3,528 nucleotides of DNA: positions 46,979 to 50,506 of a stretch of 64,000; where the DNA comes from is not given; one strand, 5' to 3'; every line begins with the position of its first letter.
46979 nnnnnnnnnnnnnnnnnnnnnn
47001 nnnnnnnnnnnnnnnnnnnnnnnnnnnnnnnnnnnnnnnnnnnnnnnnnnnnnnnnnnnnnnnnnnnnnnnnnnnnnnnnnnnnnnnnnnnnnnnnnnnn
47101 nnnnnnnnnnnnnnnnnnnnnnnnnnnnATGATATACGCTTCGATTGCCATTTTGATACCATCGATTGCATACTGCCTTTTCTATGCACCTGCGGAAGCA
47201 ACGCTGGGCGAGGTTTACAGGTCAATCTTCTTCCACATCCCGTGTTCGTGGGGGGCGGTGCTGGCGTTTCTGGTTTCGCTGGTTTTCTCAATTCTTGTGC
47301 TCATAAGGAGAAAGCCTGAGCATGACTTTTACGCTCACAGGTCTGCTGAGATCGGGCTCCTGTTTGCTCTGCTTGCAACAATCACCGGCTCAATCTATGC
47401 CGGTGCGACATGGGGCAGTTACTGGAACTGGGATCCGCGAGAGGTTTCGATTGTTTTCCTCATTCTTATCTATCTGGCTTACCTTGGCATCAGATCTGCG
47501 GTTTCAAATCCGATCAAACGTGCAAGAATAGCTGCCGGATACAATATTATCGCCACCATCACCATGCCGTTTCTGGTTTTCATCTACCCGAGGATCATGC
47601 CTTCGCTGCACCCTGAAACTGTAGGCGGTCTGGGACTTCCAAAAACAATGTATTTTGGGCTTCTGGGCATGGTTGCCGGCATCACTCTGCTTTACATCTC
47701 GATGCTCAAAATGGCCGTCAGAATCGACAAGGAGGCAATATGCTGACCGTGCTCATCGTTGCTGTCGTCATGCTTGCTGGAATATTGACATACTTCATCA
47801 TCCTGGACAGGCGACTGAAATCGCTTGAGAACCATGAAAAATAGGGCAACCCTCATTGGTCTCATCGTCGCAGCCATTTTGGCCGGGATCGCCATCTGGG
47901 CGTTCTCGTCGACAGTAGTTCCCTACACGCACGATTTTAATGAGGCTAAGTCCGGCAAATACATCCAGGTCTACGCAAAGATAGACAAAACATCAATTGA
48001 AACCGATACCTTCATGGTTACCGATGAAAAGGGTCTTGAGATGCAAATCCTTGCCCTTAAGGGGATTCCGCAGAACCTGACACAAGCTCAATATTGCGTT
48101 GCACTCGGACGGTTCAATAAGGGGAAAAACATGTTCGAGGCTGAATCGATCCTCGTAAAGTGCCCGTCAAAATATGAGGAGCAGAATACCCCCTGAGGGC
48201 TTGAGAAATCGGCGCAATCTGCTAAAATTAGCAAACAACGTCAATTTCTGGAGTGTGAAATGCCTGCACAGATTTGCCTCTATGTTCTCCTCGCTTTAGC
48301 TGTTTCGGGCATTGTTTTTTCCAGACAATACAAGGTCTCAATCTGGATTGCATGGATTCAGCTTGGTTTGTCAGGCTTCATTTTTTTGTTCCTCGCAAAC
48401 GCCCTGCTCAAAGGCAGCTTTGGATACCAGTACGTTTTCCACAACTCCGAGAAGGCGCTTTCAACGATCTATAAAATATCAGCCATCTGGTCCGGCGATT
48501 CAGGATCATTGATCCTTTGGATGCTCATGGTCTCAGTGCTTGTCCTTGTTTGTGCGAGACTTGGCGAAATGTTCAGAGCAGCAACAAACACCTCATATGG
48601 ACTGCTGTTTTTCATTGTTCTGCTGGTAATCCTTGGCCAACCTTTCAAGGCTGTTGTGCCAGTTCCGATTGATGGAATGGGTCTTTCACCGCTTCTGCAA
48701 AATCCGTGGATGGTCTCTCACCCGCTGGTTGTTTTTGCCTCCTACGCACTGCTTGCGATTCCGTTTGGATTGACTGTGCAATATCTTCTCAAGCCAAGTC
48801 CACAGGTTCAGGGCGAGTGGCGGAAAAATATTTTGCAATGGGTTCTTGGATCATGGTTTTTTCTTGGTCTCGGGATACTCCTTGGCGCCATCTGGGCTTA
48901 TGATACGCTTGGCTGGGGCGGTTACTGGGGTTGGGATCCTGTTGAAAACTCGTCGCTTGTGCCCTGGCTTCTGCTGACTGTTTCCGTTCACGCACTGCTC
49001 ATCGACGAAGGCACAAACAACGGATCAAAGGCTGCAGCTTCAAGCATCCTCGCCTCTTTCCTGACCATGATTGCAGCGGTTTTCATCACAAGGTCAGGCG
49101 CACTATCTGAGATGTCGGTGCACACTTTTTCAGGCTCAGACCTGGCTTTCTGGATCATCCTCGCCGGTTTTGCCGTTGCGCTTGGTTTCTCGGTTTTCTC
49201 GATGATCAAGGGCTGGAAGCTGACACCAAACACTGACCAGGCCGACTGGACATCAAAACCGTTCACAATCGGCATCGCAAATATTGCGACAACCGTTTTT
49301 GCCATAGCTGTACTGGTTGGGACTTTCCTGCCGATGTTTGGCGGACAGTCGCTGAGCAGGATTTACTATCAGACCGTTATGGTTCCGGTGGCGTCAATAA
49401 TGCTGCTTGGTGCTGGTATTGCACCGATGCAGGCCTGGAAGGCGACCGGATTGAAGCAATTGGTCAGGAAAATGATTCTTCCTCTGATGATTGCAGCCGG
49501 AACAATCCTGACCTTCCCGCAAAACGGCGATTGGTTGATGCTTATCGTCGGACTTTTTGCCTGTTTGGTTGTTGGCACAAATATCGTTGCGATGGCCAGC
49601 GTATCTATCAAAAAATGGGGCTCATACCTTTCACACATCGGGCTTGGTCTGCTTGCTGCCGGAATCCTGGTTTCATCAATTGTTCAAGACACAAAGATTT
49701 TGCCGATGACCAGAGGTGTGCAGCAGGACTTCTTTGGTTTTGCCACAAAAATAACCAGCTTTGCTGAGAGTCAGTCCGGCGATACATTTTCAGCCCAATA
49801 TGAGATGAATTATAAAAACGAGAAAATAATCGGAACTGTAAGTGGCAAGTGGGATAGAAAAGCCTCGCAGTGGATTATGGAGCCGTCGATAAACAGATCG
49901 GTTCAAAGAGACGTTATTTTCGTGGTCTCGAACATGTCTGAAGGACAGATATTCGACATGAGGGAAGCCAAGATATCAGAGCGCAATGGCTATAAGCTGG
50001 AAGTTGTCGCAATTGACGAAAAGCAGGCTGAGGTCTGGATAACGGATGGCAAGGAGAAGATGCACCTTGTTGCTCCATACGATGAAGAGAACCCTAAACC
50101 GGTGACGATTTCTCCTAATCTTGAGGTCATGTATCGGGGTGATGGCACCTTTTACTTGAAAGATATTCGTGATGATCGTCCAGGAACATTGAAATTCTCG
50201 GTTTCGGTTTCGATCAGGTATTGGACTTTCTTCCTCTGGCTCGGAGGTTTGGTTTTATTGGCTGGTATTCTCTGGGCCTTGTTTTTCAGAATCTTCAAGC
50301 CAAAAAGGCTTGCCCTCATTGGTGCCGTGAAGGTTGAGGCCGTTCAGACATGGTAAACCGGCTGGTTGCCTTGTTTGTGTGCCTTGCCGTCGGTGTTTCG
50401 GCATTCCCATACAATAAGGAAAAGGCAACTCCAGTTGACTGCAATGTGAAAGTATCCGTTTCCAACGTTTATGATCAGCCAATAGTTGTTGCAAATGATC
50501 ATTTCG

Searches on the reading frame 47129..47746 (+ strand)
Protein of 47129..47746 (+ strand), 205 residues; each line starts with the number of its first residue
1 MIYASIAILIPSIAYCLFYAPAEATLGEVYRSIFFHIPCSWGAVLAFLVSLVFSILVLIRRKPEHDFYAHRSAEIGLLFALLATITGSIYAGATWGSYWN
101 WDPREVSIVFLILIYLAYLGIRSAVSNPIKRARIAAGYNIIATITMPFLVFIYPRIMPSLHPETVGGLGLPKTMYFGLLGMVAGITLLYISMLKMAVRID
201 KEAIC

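Call 72: search_protein_families(library=pfam, proteins=[window:47129-47746:+], max_evalue=0.001)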
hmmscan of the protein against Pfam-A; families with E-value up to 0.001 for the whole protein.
window:47129-47746:+ (205 aa): 1 family
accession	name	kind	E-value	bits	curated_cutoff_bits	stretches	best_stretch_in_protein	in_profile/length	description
PF01578.25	Cytochrom_C_asm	-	4e-23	82.6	29.9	1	17-152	56-203/212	Cytochrome C assembly protein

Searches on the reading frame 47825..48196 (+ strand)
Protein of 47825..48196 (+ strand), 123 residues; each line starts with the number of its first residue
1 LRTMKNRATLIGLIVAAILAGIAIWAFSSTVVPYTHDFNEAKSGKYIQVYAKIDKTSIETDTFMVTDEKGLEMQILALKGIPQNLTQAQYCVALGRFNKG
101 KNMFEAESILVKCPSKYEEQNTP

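Call 73: search_protein_families(library=pfam, proteins=[window:47825-48196:+], max_evalue=0.001)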
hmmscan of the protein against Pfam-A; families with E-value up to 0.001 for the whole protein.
window:47825-48196:+ (123 aa): 1 family
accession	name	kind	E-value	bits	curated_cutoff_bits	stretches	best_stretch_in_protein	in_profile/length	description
PF03100.22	CcmE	-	4.2e-10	40.3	24.6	1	40-119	15-98/99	CcmE domain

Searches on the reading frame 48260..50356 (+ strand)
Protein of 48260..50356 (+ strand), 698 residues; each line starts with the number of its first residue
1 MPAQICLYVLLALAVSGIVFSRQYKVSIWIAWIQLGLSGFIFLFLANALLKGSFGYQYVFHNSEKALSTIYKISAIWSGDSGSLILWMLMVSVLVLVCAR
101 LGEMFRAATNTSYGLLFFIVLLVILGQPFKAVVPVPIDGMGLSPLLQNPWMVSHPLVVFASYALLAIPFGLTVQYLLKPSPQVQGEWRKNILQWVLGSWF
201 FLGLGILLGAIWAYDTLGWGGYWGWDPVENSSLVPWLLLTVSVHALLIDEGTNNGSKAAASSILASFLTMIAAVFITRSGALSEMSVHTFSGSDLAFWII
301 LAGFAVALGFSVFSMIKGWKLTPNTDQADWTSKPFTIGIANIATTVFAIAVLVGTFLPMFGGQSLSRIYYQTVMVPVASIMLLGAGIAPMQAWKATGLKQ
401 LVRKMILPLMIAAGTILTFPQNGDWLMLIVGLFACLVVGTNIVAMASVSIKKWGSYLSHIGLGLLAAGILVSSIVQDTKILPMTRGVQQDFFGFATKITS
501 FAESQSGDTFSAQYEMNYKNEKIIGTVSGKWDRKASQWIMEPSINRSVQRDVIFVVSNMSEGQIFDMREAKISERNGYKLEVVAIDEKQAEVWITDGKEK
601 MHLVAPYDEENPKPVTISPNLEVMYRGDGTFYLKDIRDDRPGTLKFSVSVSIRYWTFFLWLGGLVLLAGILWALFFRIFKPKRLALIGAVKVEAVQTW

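Call 72: search_protein_families(library=pfam, proteins=[window:48260-50356:+], max_evalue=0.001)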
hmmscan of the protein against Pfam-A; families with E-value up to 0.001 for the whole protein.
window:48260-50356:+ (698 aa): 2 families
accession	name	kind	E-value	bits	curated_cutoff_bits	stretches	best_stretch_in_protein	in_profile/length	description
PF01578.25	Cytochrom_C_asm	-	7.1e-30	104.7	29.9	1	77-275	1-203/212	Cytochrome C assembly protein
PF16327.10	CcmF_C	-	1.5e-13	51.1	28.7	1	328-516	28-242/323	Cytochrome c-type biogenesis protein CcmF C-terminal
